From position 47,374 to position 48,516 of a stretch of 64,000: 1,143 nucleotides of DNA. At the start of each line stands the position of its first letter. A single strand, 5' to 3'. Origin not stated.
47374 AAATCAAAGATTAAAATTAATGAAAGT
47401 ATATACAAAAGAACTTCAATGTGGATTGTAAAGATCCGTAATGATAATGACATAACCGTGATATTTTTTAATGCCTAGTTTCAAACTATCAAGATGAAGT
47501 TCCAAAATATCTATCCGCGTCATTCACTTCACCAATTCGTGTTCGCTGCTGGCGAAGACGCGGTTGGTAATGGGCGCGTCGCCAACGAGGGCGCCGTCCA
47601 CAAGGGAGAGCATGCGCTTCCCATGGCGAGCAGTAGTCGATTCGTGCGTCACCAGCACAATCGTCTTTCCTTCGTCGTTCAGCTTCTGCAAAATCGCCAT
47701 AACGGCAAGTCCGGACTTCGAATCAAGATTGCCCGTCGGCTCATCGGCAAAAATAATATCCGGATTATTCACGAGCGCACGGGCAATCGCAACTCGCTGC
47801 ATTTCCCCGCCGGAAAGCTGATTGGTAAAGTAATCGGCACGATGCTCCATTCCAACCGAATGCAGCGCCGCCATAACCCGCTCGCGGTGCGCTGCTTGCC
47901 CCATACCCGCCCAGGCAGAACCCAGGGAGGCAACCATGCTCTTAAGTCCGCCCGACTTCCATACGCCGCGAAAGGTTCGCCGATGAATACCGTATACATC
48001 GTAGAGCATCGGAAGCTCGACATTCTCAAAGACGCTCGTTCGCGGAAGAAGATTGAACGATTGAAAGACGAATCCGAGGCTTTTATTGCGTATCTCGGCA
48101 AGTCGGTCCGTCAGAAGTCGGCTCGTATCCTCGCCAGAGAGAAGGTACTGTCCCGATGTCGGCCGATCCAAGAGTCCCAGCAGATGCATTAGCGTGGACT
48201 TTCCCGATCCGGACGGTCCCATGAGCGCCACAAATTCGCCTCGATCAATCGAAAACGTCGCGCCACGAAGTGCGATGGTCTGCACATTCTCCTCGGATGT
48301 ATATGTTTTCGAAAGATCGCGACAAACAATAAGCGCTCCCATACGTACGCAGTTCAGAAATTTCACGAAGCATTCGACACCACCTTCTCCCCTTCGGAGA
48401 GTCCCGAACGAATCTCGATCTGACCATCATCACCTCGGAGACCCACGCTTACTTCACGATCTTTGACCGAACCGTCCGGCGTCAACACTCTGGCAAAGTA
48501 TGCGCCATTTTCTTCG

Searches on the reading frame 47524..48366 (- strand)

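Call 99: search_protein_families(library=pfam, proteins=[window:47524-48366:-], max_evalue=0.0001)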
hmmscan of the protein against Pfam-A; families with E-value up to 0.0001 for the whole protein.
window:47524-48366:- (280 aa): 1 family
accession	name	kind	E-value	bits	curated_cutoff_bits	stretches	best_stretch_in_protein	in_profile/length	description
PF00005.33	ABC_tran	-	2.8e-33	115.8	25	1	33-211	1-136/137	ABC transporter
